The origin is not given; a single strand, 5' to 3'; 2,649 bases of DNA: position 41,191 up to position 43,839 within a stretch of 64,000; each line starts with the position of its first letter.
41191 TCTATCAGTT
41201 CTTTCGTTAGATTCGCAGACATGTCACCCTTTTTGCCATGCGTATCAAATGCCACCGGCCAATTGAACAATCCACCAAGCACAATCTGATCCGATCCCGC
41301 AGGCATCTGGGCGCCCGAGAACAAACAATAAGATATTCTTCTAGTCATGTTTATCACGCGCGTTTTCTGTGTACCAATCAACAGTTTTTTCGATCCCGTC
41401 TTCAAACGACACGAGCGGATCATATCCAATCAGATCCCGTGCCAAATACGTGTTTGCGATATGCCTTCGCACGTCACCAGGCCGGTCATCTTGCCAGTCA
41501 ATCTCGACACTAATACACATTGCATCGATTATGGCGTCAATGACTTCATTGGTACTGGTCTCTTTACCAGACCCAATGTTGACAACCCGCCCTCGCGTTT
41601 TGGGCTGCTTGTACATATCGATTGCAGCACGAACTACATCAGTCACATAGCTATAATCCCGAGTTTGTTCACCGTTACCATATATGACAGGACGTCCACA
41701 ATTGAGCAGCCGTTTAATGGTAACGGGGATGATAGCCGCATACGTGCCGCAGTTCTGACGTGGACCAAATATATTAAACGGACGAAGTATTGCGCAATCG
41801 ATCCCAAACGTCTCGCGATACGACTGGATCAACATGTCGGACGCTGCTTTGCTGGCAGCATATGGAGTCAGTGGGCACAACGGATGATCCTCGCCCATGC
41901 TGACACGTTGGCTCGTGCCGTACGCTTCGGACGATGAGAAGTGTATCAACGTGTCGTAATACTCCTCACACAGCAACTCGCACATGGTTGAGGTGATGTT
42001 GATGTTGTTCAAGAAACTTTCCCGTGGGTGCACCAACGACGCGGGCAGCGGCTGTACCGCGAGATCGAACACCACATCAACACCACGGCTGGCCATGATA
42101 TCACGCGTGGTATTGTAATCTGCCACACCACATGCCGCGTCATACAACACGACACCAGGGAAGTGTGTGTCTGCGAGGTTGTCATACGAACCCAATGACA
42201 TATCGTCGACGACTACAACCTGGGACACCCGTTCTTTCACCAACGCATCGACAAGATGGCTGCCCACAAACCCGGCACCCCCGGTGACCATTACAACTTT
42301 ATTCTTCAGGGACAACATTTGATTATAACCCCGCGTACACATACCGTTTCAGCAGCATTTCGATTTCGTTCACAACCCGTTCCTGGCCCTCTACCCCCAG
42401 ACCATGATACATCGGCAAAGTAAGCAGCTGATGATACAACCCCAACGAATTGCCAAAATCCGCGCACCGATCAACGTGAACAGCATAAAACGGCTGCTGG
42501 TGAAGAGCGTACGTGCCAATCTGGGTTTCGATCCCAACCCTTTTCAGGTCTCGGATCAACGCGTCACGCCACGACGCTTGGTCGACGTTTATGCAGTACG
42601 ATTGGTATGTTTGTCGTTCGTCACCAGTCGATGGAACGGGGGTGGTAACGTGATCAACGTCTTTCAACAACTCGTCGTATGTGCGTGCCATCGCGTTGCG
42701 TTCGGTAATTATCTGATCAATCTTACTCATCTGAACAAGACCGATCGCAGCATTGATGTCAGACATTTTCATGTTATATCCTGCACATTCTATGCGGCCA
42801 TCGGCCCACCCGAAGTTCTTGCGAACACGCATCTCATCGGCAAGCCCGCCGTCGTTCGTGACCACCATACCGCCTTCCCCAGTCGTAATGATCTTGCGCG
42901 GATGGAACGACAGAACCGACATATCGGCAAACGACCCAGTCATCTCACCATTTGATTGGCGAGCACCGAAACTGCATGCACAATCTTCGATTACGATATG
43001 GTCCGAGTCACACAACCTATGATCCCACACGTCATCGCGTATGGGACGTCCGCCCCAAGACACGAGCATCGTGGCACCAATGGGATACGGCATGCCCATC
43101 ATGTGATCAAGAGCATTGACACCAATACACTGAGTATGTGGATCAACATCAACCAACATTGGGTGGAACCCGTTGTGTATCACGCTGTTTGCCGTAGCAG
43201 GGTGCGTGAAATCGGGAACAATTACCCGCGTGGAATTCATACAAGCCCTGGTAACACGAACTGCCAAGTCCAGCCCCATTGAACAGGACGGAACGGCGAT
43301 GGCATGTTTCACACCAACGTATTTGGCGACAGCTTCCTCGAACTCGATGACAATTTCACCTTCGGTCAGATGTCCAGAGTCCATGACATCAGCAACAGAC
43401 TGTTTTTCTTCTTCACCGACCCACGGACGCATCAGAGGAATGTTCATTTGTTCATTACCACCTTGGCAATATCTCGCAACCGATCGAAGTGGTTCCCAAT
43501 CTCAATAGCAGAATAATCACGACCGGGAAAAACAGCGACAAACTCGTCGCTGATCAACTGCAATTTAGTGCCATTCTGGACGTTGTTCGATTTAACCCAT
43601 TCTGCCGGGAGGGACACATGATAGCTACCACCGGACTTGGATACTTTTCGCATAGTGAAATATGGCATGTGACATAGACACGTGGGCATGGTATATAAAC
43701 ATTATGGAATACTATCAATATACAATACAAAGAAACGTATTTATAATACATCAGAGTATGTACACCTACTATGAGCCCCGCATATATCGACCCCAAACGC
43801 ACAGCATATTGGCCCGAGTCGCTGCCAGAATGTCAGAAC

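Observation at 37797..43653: Complete virus-encoded amino/amidino-sugar pathway with two glycosyltransferases placed between capsid operons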

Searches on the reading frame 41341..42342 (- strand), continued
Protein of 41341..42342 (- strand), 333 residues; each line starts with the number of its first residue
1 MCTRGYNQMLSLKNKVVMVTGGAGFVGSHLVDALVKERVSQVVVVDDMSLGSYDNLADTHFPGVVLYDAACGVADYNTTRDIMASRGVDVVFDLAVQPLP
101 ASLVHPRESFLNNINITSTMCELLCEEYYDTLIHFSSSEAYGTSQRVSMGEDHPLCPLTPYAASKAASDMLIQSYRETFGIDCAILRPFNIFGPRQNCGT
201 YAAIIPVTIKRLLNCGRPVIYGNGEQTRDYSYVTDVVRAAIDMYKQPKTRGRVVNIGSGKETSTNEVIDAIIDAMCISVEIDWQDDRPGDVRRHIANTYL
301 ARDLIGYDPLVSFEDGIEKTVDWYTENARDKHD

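Call 114: find_related_loci(query=A6, collection=genome_contigs, flank=4000)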
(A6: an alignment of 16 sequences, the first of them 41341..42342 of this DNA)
Query A6 (333 aa) in genome_contigs; peptide patterns used: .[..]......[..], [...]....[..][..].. (x = any residue, [..] = any of these).
600 stretches matched a pattern (row limit reached: there are more); 595 encode a relative of the query (tblastn E <= 1e-3); the best 80 are kept; 80 distinct loci.
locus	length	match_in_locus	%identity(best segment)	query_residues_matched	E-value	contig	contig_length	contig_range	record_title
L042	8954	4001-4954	54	9-326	9e-112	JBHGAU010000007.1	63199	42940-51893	MAG: Methanotrichaceae archaeon isolate SBS.BIN.91 SBSBIN91_contig_7, whole genome shotgun sequence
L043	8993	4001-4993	52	3-331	1e-111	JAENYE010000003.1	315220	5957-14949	MAG: Methanobacteriota archaeon isolate B5_bin.3 B5_bin3_NODE_12_length_315220_cov_259.588971, whole genome shotgun sequ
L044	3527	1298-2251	48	9-326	3e-106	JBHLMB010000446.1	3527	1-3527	MAG: Promethearchaeota archaeon isolate DZ2M.159 DZ2M.159@135302, whole genome shotgun sequence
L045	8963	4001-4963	48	7-327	8e-103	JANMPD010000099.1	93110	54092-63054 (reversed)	MAG: Chloroflexota bacterium isolate OTE_51_metabat_66 OTE_51_k141_227250, whole genome shotgun sequence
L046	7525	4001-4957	50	10-326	8e-102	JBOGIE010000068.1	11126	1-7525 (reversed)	MAG: Acidimicrobiales bacterium isolate SD8030_maxbin2.bin.3_sub NODE_1394_length_11126_cov_10.096827, whole genome shot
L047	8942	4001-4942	50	11-324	3e-101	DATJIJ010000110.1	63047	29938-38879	MAG TPA_asm: Candidatus Methylomirabilota bacterium isolate SMAG_U15535 k141_11619616, whole genome shotgun sequence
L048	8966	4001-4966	53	8-329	2e-107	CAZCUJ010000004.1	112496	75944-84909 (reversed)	MAG TPA_asm: uncultured Methanospirillum sp. isolate binchicken_co22_197 genome assembly, contig: NODE_167_length_112496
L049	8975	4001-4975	47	7-331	1e-99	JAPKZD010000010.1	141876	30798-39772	MAG: Candidatus Aminicenantes bacterium isolate LacPavin_0419_WC70L_MAG_62_11 LacPavin_0419_WC70L_scaffold_108710, whole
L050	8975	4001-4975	49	5-330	4e-99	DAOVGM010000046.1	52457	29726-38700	MAG TPA_asm: Methanomassiliicoccales archaeon isolate CSMAG_1135 CSMAG_1135_k141_2964555_length_52457_cov_8.0000, whole 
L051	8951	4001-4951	50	10-324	1e-98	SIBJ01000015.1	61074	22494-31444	MAG: Pedosphaera sp. isolate Baikal-deep-G230 BACOMB-C1797, whole genome shotgun sequence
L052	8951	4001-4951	49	8-324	3e-102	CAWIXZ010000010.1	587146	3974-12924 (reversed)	MAG: uncultured Chloroflexia bacterium isolate MFD05747.bin.2.176 genome assembly, contig: contig_32459, whole genome sh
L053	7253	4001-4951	48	9-327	5e-97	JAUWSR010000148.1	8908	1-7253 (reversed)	MAG: Acidobacteriota bacterium isolate CSMAG_2559 CSMAG_2559_k127_1190860_length_8908_cov_100.0495, whole genome shotgun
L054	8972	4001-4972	49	1-324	8e-97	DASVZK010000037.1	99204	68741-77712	MAG TPA_asm: Ktedonobacterales bacterium isolate SMAG_U2626 k141_197791, whole genome shotgun sequence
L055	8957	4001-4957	51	11-328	4e-95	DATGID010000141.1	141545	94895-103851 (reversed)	MAG TPA_asm: Ktedonobacterales bacterium isolate SMAG_U9798 k141_1537973, whole genome shotgun sequence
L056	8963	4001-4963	46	10-329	2e-94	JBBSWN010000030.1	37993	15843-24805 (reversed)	MAG: Nanoarchaeota archaeon isolate H51-bin052_1 H51_bin052_1_000000000030, whole genome shotgun sequence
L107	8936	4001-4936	40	10-324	1e-64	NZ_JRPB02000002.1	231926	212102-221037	Helicobacter sp. MIT 11-5569 NODE_2_length_231926_cov_94.3464, whole genome shotgun sequence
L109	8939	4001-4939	41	12-326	9e-63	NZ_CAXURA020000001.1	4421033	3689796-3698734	Pseudomonas sp. LjRoot71 LJR071c1, whole genome shotgun sequence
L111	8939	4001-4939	40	11-326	9e-62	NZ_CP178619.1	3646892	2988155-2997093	Bdellovibrio sp. HCB288 chromosome, complete genome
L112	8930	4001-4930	41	17-329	2e-61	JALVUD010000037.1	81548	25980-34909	MAG: Campylobacteraceae bacterium isolate M1_metabat2_scaf2bin.058 M1_NODE_49_length_81548_cov_4.659719, whole genome sh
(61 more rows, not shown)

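Call 119: search_protein_families(library=ncbifam, proteins=[L107:3983-4954:+, L112:3974-4933:+, L109:3983-4960:+, L111:3992-4951:+, L042:4004-4993:+, L048:4007-4969:+], max_evalue=1e-40)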
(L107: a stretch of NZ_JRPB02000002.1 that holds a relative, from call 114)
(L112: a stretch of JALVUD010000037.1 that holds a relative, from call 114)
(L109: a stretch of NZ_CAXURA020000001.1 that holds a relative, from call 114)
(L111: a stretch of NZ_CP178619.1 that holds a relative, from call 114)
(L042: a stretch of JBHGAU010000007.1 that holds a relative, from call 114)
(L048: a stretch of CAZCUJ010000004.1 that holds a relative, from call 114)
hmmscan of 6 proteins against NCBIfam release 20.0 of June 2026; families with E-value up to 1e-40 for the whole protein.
L107:3983-4954:+ (323 aa): 2 families
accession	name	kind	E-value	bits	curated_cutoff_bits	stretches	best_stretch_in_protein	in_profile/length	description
TIGR01181.1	dTDP_gluc_dehyt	equivalog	3.7e-53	180.7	365.1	1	14-319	2-312/321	dTDP-glucose 4,6-dehydratase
TIGR04180.1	EDH_00030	hypoth_equivalog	7.4e-53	179.5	475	1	14-303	1-293/297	NAD-dependent 4,6-dehydratase LegB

L112:3974-4933:+ (319 aa): 2 families
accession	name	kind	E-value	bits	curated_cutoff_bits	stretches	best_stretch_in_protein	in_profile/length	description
TIGR01181.1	dTDP_gluc_dehyt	equivalog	1.2e-57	195.5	365.1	1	10-317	2-314/321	dTDP-glucose 4,6-dehydratase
TIGR04180.1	EDH_00030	hypoth_equivalog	6.2e-55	186.3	475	1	10-299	1-293/297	NAD-dependent 4,6-dehydratase LegB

L109:3983-4960:+ (325 aa): 2 families
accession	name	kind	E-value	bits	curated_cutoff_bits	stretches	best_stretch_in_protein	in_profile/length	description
TIGR01181.1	dTDP_gluc_dehyt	equivalog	7.2e-53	179.7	365.1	1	12-318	2-312/321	dTDP-glucose 4,6-dehydratase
TIGR04180.1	EDH_00030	hypoth_equivalog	9.7e-47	159.5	475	1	12-301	1-292/297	NAD-dependent 4,6-dehydratase LegB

L111:3992-4951:+ (319 aa): 2 families
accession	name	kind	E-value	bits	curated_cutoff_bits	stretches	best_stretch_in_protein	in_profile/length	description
TIGR04180.1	EDH_00030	hypoth_equivalog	5e-54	183.4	475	1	10-299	1-293/297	NAD-dependent 4,6-dehydratase LegB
TIGR01181.1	dTDP_gluc_dehyt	equivalog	8.8e-54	182.7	365.1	1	10-317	2-314/321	dTDP-glucose 4,6-dehydratase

L042:4004-4993:+ (329 aa): 3 families
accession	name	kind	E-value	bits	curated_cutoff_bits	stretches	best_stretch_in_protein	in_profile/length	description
TIGR04180.1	EDH_00030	hypoth_equivalog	3.2e-63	213.6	475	1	8-302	1-296/297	NAD-dependent 4,6-dehydratase LegB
TIGR01181.1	dTDP_gluc_dehyt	equivalog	1.9e-61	207.9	365.1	1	8-317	2-313/321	dTDP-glucose 4,6-dehydratase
TIGR01179.1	galE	equivalog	4.3e-42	144.1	262.3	1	8-317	2-327/332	UDP-glucose 4-epimerase GalE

L048:4007-4969:+ (320 aa): 2 families
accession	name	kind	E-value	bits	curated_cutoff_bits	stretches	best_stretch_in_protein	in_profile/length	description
TIGR01181.1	dTDP_gluc_dehyt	equivalog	2.9e-60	204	365.1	1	8-318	2-314/321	dTDP-glucose 4,6-dehydratase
TIGR04180.1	EDH_00030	hypoth_equivalog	4.6e-58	196.6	475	1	8-301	1-295/297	NAD-dependent 4,6-dehydratase LegB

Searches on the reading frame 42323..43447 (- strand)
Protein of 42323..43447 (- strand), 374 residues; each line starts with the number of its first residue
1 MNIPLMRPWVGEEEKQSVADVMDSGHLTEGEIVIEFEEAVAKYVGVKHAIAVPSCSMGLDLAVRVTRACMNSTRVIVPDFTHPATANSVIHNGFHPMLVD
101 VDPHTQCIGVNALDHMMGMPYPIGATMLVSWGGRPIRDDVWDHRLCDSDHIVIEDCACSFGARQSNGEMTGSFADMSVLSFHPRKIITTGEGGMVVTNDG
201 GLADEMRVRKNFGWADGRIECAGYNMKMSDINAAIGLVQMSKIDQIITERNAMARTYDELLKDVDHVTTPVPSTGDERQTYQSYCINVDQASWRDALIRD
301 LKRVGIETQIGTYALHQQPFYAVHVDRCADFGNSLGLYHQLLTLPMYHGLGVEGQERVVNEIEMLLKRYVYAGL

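Call 3: search_protein_families(library=pfam, proteins=[window:42323-43447:-], max_evalue=0.01)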
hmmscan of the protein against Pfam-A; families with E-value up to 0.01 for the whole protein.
window:42323-43447:- (374 aa): 3 families
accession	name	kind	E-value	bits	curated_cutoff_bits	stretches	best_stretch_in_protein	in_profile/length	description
PF01041.23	DegT_DnrJ_EryC1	-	3.7e-84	283.5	19.8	1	11-362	4-359/360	DegT/DnrJ/EryC1/StrS aminotransferase family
PF00155.27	Aminotran_1_2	-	0.00071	19.3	19.7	1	29-102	40-121/361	Aminotransferase class I and II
PF05889.19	SepSecS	-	0.005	16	21.1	0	38-101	63-130/389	O-phosphoseryl-tRNA(Sec) selenium transferase, SepSecS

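Call 4: search_protein_families(library=ncbifam, proteins=[window:42323-43447:-], max_evalue=0.001)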
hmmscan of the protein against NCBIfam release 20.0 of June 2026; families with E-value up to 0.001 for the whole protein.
window:42323-43447:- (374 aa): 7 families
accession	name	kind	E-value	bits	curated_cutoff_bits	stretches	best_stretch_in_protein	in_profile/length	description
TIGR03588.1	PseC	equivalog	3.5e-69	233.5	423.5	1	3-364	2-378/380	UDP-4-amino-4,6-dideoxy-N-acetyl-beta-L-altrosamine transaminase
TIGR04181.1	NHT_00031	hypoth_equivalog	5.4e-54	183.4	420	1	3-345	1-357/359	LegC family aminotransferase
NF008658.2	PRK11658.1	equivalog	1.9e-45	155.2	631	1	3-366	5-377/379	UDP-4-amino-4-deoxy-L-arabinose aminotransferase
TIGR04427.1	PLP_DesI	equivalog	4.9e-44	151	650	1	19-364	39-381/390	dTDP-4-dehydro-6-deoxyglucose aminotransferase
NF008687.0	PRK11706.1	equivalog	1.8e-38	132.3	375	1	3-364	2-372/375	dTDP-4-amino-4,6-dideoxygalactose transaminase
NF011936.0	PRK15407.1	equivalog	9.2e-35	120.2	423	2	10-207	44-245/440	lipopolysaccharide biosynthesis protein RfbH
TIGR02379.1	ECA_wecE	subfamily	1.3e-26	93.2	434.85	1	3-363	2-372/376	dTDP-4-amino-4,6-dideoxy-D-glucose transaminase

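Call 25: search_solved_structures(query=window:42323-43447:-, max_evalue=1e-20)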
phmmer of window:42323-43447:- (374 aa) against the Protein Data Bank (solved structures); distinct sequences matched with E-value up to 1e-20: 29.
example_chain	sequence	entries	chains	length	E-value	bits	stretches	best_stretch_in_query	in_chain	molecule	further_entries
3bn1_A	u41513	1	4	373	1.8e-43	152.1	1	6-365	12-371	Perosamine synthetase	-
3dr7_A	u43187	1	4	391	2.2e-43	151.9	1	6-365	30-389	Putative perosamine synthetase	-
8vr5_A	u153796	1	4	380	9.3e-43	149.8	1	3-368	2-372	DegT/DnrJ/EryC1/StrS aminotransferase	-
8vr3_A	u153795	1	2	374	1.5e-42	149.1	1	3-366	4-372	DegT/DnrJ/EryC1/StrS aminotransferase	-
3dr4_A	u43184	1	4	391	1.5e-42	149.1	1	6-365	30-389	Putative perosamine synthetase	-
9bgp_A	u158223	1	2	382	1.6e-42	149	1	3-366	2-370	aminotransferase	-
9bgr_A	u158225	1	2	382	1.1e-41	146.3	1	3-366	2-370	aminotransferase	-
2fn6_A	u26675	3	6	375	3.2e-37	131.6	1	7-362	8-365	AMINOTRANSFERASE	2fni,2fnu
7b0d_A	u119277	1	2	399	6.2e-36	127.3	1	10-362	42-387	Glutamine--scyllo-inositol transaminase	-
1mdo_A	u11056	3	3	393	5.4e-33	117.7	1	3-351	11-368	ArnB aminotransferase | UDP-4-amino-4-deoxy-L-arabinose--oxoglutarate aminotransferase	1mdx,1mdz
4oca_A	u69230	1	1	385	3.7e-32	114.9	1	3-326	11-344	UDP-4-amino-4-deoxy-L-arabinose--oxoglutarate aminotransferase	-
5uid_A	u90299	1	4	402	9.1e-32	113.6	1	5-363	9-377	Aminotransferase TlmJ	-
8sng_A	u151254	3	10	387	5.9e-29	104.4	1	3-361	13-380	UDP-4-amino-4-deoxy-L-arabinose--oxoglutarate aminotransferase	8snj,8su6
4qgr_A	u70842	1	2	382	1e-28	103.6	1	16-362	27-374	DegT/DnrJ/EryC1/StrS aminotransferase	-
2po3_A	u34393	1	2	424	3.9e-28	101.7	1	22-317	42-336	4-dehydrase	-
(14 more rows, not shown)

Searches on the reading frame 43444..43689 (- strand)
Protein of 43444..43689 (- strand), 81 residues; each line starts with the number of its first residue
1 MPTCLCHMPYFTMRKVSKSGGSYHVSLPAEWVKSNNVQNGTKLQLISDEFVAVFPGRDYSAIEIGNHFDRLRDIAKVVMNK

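Call 3: search_protein_families(library=pfam, proteins=[window:43444-43689:-], max_evalue=0.01)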
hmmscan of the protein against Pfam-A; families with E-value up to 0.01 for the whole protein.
window:43444-43689:- (81 aa): 1 family
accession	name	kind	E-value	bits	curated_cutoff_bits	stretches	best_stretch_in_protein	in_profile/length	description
PF04014.23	MazE_antitoxin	-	1.6e-05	25.2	24.7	1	17-48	2-33/48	Antidote-toxin recognition MazE, bacterial antitoxin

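Call 4: search_protein_families(library=ncbifam, proteins=[window:43444-43689:-], max_evalue=0.001)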
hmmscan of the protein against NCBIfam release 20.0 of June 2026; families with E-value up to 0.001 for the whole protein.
window:43444-43689:- (81 aa): 1 family
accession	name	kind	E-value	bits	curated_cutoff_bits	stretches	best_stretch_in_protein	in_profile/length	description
TIGR02609.1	doc_partner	hypoth_equivalog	0.00024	21.4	55.9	1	14-49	1-36/74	putative addiction module antidote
